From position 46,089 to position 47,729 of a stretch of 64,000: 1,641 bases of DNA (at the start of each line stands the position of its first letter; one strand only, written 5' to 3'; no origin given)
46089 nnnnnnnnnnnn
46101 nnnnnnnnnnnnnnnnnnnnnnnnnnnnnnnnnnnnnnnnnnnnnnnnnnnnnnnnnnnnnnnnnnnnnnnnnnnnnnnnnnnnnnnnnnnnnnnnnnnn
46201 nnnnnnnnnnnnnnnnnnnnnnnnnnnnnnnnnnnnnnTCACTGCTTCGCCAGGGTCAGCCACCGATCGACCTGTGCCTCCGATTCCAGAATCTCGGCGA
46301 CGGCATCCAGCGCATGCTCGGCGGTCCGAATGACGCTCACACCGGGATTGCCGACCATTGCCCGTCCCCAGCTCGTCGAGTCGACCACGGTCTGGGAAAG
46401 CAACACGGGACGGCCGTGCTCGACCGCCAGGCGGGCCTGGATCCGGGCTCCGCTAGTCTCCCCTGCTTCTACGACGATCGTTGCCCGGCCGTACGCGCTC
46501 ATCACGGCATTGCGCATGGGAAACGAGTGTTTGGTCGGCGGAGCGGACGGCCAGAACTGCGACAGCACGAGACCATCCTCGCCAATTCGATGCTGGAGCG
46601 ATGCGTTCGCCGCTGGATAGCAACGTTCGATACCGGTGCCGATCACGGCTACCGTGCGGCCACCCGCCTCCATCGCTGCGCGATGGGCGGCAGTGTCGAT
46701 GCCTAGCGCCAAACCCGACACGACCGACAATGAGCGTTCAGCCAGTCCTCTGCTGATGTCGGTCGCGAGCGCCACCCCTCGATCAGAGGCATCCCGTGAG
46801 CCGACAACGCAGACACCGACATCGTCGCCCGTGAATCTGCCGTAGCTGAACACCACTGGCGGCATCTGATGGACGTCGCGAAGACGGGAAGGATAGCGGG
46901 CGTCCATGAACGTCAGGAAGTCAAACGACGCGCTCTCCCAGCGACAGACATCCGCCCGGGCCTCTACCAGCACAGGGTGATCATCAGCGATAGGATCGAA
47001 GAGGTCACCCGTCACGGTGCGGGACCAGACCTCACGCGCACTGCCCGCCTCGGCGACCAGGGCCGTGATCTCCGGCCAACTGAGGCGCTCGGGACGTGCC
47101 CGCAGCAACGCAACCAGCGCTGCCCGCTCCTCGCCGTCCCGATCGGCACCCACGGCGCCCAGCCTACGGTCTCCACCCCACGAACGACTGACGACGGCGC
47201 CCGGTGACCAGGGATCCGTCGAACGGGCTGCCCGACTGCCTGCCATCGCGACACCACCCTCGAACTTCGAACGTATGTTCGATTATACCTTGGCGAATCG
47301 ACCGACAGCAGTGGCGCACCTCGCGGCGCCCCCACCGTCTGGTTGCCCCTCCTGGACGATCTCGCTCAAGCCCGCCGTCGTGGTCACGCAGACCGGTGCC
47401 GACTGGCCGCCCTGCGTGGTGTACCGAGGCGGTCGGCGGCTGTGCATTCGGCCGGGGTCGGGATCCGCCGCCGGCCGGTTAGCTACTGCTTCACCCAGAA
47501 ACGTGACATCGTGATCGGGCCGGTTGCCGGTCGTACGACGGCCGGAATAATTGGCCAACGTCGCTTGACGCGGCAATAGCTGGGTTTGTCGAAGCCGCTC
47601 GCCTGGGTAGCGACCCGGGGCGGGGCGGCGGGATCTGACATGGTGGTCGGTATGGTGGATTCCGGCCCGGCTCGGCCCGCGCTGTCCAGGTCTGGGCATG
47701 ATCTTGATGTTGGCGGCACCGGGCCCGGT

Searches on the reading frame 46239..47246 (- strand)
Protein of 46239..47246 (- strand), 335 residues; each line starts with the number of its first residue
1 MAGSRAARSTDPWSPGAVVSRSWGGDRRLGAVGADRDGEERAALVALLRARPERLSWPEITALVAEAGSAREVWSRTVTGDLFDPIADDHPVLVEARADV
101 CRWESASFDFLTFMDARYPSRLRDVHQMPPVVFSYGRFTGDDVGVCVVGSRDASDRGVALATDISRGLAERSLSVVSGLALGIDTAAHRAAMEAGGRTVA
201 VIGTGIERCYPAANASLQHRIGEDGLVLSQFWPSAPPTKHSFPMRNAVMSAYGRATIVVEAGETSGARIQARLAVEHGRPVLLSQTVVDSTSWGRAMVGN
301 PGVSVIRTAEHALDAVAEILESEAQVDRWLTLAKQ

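Call 7: search_protein_families(library=pfam, proteins=[window:46239-47246:-], max_evalue=0.1)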
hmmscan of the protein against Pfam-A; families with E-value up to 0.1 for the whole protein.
window:46239-47246:- (335 aa): 2 families
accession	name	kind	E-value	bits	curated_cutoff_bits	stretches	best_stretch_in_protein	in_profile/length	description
PF02481.21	DNA_processg_A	-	1.1e-57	195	29.6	1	103-293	2-197/212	DNA recombination-mediator protein A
PF18306.6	LDcluster4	-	6.6e-06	26.3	26.3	1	145-202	4-62/151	SLOG cluster4 family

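Call 8: search_protein_families(library=padloc, proteins=[window:46239-47246:-], max_evalue=0.1)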
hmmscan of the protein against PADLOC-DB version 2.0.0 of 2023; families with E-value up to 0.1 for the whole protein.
window:46239-47246:- (335 aa): 3 families
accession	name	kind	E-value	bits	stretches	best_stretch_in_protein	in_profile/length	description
PDLC03961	ShosA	-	1.6e-57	193.1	1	98-311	69-287/303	-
PDLC03927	PsyrA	-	5.5e-29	99.5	1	102-286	88-275/398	-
PDLC02997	ShosA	-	1.2e-22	78.6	1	97-282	84-271/327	-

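Call 9: search_protein_families(library=ncbifam, proteins=[window:46239-47246:-], max_evalue=0.1)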
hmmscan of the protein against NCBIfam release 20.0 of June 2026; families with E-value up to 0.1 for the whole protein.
window:46239-47246:- (335 aa): 4 families
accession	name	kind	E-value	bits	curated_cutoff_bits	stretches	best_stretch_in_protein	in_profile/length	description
TIGR00732.1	dprA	equivalog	1.9e-49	167.8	191.15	1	109-310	10-214/220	DNA-processing protein DprA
NF008007.0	PRK10736.1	equivalog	2.7e-42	145.3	495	1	102-317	65-284/374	DNA-protecting protein DprA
TIGR00725.1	TIGR00725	hypoth_equivalog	8.6e-05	22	106.9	1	145-202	4-61/159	TIGR00725 family protein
TIGR00730.1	TIGR00730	subfamily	0.049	13.4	96.35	1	145-203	3-64/178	TIGR00730 family Rossman fold protein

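Call 21: find_homologous_proteins(query=window:46239-47246:-, max_evalue=1e-20)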
Query window:46239-47246:- (335 aa): 6186 proteins with E <= 1e-20 among 8000 candidates; the best 120 are listed.
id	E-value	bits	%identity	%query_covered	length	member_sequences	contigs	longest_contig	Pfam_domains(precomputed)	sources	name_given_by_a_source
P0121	2.7e-204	696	95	100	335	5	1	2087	PF02481.22,PF18306.7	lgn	-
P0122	1.1e-132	460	74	89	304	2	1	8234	PF02481.22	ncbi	-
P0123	1.1e-129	451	72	89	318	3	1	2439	PF02481.22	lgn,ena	-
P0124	1.3e-122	427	65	96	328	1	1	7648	PF02481.22,PF18306.7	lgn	-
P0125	3.2e-120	419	62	93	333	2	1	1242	PF02481.22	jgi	jgi:DNA processing protein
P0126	2.2e-118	413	63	89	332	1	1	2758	PF02481.22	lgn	-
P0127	7.3e-118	412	64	89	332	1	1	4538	PF02481.22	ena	-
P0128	2.2e-117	410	64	89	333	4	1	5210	PF02481.22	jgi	jgi:DNA processing protein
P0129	6.3e-117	409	64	89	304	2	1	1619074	PF02481.22,PF18306.7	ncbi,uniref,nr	ncbi:DNA-processing protein DprA [Kineosporia sp. NBRC 101731]|uniref:DNA-processing protein DprA n=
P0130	4.2e-110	386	63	88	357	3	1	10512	PF02481.22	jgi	jgi:DNA processing protein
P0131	9.0e-110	385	63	89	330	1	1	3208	PF02481.22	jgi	jgi:DNA processing protein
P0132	2.1e-109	384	63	89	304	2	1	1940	PF02481.22,PF18306.7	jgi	jgi:DNA processing protein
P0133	2.7e-109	384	61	89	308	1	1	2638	PF02481.22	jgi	jgi:DNA processing protein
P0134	3.1e-109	383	62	89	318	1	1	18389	PF02481.22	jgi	jgi:DNA processing protein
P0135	3.4e-108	380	61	89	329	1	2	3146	PF02481.22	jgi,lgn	jgi:DNA processing protein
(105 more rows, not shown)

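Call 30: search_solved_structures(query=window:46239-47243:-, max_evalue=0.001, show_alignments=1)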
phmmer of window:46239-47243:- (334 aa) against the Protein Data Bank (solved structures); distinct sequences matched with E-value up to 0.001: 7.
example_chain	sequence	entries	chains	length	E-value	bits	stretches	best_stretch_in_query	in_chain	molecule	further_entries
3uqz_A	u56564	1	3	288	4.3e-36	128.1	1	104-308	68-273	DNA processing protein DprA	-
3maj_A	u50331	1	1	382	9e-22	81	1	93-322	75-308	DNA processing chain A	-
8zva_A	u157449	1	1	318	1.8e-21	80.1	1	100-281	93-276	DNA processing protein DprA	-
9vzo_A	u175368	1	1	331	2e-21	79.9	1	100-281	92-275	DprA-like antitoxin protein ShosA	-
4ljr_A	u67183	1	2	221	1.2e-12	51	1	140-287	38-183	DNA processing chain A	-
5mll_A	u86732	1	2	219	1.2e-12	51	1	139-286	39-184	DNA processing chain A (DprA)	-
4ljk_A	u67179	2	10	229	1.4e-12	50.8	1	140-286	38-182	DNA processing chain A (DprA)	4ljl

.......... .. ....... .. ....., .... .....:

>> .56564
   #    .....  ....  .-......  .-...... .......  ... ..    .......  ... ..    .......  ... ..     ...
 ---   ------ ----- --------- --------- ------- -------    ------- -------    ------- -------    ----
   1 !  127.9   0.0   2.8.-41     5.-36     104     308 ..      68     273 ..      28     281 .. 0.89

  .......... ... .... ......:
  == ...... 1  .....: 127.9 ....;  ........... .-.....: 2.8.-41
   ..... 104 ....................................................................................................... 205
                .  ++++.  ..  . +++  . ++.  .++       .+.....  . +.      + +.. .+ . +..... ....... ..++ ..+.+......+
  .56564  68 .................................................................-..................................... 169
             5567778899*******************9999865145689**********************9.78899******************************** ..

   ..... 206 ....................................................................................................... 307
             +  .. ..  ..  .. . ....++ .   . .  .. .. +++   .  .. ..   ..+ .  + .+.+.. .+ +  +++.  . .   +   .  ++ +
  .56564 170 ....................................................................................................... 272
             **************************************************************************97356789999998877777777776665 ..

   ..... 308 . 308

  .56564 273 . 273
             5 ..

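Call 35: find_encoding_contigs(protein=window:46239-47246:-, flank=10000, max_places=6)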
Protein window:46239-47246:- (335 aa): no gene with exactly this product is on record in the collection.

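Call 36: find_encoding_contigs(protein=P0121, flank=10000, max_places=6)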
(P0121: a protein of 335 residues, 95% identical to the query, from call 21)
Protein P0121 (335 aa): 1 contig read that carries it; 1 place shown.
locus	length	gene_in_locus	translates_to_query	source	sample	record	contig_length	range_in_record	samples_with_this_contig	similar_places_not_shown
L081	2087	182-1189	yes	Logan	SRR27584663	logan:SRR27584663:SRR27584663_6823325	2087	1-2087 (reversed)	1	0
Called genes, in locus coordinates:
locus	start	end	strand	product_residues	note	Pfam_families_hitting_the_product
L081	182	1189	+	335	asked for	PF02481:DNA_processg_A, PF18306:LDcluster4 (faint)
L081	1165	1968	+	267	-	-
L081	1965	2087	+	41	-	?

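Call 78: predict_structure(alignment_id=A3)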
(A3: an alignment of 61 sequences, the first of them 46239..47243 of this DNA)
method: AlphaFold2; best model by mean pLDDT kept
length: 334 residues; sequences in the alignment: 61
mean_pLDDT: 89.5   pTM: 0.85
mean pLDDT of the five models: 89.5, 89.1, 88.7, 88.7, 88.5
residues with pLDDT >= 90: 277; 70-90: 17; 50-70: 9; < 50: 31
segments of 3 or more residues with pLDDT < 50: 1-29
pLDDT, mean of each block of 10 residues (from residue 1): 41 38 40 74 97 95 95 87 79 97 97 92 88 92 97 98 99 98 98 98 96 98 97 94 93 97 96 95 98 98 98 98 94 92
secondary structure, 60 per line:
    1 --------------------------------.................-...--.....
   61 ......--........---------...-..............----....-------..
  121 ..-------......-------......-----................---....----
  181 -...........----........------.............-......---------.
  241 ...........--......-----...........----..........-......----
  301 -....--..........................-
elements in order: H33-49 H56-66 H69-76 H90-103 E108-111 H119-122 E130-135 E143-148 H154-169 E173-176 H182-192 E197-204 H211-223 E225-230 H240-251 E254-259 H265-275 E280-283 H284-289 H291-296 E302-305 H308-333

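Call 81: fold_search(model_id=the predicted structure, library=pdb)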
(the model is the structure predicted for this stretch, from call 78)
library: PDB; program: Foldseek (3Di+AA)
matches with E <= 10: 1556; with E <= 0.001: 77
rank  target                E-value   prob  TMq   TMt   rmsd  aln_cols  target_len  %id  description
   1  3uqz_A                5.3e-21  1.00  0.63  0.74   4.3       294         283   28  X-ray structure of DNA processing protein A (DprA) from Streptococcus pneumoniae (released 2012-08-29)
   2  3uqz_C                5.9e-21  1.00  0.64  0.74   4.2       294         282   28  X-ray structure of DNA processing protein A (DprA) from Streptococcus pneumoniae (released 2012-08-29)
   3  3uqz_B                5.5e-20  1.00  0.64  0.75   4.3       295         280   28  X-ray structure of DNA processing protein A (DprA) from Streptococcus pneumoniae (released 2012-08-29)
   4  3maj                  1.4e-19  1.00  0.69  0.66   4.1       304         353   26  Crystal structure of putative DNA processing protein DprA from Rhodopseudomonas palustris CGA009 (released 2010-05-12)
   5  8zva                  4.5e-19  1.00  0.68  0.73   5.8       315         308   22  structure of ShosA from E.coli APEC O1 (released 2025-04-09)
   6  5mll_A                3.2e-16  1.00  0.57  0.85   2.6       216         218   21  Structure of HpDprA at 1.9 Angstroms resolution (released 2017-12-20)
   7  4ljl_A                1.1e-15  1.00  0.56  0.84   2.6       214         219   21  Structural insights into the unique single-stranded DNA binding mode of DNA processing protein A from Helicobacter pyl (released 2014-01-01)
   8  5mll_B                1.8e-15  1.00  0.57  0.85   2.4       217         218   21  Structure of HpDprA at 1.9 Angstroms resolution (released 2017-12-20)
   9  4ljk_G                2.2e-15  1.00  0.56  0.85   2.4       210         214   21  Structural insights into the unique single-stranded DNA binding mode of DNA processing protein A from Helicobacter pyl (released 2014-01-01)
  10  4ljk_D                2.8e-15  1.00  0.56  0.85   2.4       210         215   21  Structural insights into the unique single-stranded DNA binding mode of DNA processing protein A from Helicobacter pyl (released 2014-01-01)
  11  4ljk_B                2.9e-15  1.00  0.57  0.85   2.4       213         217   21  Structural insights into the unique single-stranded DNA binding mode of DNA processing protein A from Helicobacter pyl (released 2014-01-01)
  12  4ljr_A                4.2e-15  1.00  0.57  0.86   2.4       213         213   21  Structural insights into the unique single-stranded DNA binding mode of DNA processing protein A from Helicobacter pyl (released 2014-01-01)
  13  4ljk_A                1.1e-14  1.00  0.57  0.86   2.4       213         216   21  Structural insights into the unique single-stranded DNA binding mode of DNA processing protein A from Helicobacter pyl (released 2014-01-01)
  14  4ljk_F                3.2e-14  1.00  0.56  0.84   2.6       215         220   22  Structural insights into the unique single-stranded DNA binding mode of DNA processing protein A from Helicobacter pyl (released 2014-01-01)
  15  6y01_DDD              6.3e-09  1.00  0.43  0.83   3.0       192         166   14  The structure of the molybdenum cofactor binding protein from the phototrophic bacterium Rippkaea orientalis (released 2020-09-16)
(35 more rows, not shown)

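Call 96: search_protein_families(library=phrogs, proteins=[window:46239-47246:-], max_evalue=0.001)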
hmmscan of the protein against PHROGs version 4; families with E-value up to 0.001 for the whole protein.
window:46239-47246:- (335 aa): 6 families
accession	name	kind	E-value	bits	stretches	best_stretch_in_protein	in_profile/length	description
phrog_4299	-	unknown function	3e-43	149.2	1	98-283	71-258/322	-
phrog_38708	-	unknown function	1e-37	130.7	1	117-303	175-364/410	-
phrog_9185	-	unknown function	4.3e-33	115.6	1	144-294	85-236/257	-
phrog_30500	-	unknown function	9.5e-20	71.9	1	113-288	86-264/388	-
phrog_768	-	DNA, RNA and nucleotide metabolism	1.7e-05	25.5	1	145-195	6-56/191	DprA-like DNA recombination-mediator protein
phrog_289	-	other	7.3e-05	22.8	1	141-283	21-137/500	GTP-binding domain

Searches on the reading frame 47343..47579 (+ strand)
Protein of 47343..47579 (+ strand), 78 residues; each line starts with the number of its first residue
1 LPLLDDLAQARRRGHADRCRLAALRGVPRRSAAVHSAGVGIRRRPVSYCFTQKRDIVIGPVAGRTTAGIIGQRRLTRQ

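Call 80: search_protein_families(library=pfam, proteins=[window:47343-47579:+], max_evalue=0.001)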
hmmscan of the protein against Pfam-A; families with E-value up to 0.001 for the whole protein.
window:47343-47579:+ (78 aa): 0 families
